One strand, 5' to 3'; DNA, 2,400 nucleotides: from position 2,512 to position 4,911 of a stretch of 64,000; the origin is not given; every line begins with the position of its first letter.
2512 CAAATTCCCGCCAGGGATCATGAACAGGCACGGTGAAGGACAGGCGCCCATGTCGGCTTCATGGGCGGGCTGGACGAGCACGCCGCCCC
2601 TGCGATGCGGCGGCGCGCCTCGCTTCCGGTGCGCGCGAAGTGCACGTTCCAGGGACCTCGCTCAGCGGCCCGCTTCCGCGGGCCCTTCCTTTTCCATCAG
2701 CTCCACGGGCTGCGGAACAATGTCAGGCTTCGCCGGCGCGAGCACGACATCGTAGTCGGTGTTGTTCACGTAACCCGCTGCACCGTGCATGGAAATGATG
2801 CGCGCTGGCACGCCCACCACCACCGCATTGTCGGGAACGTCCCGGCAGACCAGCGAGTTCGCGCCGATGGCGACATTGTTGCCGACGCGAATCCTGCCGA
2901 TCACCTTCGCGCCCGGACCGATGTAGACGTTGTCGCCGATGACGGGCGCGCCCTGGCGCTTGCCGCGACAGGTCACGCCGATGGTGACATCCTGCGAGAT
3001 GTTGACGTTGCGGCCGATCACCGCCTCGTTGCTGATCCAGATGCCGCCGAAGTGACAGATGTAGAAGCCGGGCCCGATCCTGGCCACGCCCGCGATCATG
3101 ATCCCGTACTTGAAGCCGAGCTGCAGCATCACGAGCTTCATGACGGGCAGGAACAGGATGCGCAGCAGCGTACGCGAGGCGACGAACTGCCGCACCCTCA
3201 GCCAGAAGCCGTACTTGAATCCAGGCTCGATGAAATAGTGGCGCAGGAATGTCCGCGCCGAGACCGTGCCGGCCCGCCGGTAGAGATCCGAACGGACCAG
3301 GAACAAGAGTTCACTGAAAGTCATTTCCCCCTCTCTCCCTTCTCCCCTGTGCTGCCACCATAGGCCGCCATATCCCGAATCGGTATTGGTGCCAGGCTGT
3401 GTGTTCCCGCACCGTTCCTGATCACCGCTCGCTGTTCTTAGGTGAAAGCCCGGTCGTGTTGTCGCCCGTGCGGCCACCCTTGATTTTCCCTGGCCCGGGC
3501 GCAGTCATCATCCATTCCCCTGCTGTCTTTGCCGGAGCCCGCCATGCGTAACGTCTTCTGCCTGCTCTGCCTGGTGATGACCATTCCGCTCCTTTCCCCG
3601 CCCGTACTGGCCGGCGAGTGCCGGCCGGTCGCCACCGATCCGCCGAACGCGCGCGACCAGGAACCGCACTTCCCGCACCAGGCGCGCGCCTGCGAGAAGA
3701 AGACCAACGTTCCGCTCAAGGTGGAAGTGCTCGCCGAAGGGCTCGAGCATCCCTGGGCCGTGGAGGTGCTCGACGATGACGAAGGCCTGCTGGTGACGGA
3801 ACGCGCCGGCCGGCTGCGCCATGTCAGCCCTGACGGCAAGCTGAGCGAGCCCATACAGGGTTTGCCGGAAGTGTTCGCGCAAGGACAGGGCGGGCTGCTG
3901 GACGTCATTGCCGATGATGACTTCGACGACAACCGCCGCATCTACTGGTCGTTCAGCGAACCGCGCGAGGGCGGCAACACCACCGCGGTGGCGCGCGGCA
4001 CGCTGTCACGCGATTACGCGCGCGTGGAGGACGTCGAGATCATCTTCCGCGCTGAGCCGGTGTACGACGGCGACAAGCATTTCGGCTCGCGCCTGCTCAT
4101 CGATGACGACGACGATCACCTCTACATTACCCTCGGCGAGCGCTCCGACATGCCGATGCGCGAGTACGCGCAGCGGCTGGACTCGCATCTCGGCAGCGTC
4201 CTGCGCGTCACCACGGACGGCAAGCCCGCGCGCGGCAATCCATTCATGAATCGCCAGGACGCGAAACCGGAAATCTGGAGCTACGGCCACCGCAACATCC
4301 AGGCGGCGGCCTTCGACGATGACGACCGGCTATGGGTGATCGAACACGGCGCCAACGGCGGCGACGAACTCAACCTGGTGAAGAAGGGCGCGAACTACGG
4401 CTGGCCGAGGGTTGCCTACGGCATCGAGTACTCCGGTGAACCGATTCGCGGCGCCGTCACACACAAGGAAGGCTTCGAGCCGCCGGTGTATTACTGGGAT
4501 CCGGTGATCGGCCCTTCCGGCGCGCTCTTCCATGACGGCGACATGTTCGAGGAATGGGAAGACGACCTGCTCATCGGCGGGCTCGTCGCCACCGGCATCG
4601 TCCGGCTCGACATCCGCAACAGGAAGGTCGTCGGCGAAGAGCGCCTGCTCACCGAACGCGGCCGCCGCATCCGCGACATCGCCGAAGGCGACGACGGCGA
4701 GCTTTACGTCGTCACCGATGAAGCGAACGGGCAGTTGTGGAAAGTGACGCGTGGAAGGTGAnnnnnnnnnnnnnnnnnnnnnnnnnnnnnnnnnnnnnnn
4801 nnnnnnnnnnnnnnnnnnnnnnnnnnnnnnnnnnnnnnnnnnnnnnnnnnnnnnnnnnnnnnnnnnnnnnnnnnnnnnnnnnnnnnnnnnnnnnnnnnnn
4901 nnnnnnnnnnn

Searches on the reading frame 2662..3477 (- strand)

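Call 10: search_protein_families(library=pfam, proteins=[window:2662-3477:-], max_evalue=0.001)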
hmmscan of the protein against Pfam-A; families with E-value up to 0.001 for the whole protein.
window:2662-3477:- (271 aa): 1 family
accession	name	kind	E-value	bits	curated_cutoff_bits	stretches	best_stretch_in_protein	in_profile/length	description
PF00132.30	Hexapep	-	2.9e-09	36.7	27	1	178-210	2-34/36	Bacterial transferase hexapeptide (six repeats)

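Call 78: search_protein_families(library=pfam, proteins=[window:2662-3324:-], max_evalue=0.00001)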
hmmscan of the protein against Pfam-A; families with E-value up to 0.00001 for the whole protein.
window:2662-3324:- (220 aa): 1 family
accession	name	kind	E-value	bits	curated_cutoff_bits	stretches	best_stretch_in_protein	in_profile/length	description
PF00132.30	Hexapep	-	1.4e-09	37.7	27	1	127-159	2-34/36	Bacterial transferase hexapeptide (six repeats)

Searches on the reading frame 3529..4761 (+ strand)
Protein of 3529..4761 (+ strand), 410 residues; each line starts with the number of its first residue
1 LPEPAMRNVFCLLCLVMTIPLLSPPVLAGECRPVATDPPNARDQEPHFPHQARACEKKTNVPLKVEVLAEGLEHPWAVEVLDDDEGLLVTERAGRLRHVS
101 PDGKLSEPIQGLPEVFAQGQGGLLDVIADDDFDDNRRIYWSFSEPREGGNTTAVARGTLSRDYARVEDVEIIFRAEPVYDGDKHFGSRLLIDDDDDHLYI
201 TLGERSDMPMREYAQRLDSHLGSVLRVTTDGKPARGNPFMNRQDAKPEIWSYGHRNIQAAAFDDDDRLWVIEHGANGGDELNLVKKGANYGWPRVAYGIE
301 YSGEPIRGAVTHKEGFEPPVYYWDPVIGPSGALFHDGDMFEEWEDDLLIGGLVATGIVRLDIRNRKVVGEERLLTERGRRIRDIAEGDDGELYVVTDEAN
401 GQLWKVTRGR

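Call 10: search_protein_families(library=pfam, proteins=[window:3529-4761:+], max_evalue=0.001)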
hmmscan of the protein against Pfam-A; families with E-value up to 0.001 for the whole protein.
window:3529-4761:+ (410 aa): 1 family
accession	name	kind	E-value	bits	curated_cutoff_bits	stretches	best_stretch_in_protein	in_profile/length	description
PF07995.17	GSDH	-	5e-129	430.8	25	1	72-404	1-331/332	Glucose / Sorbosone dehydrogenase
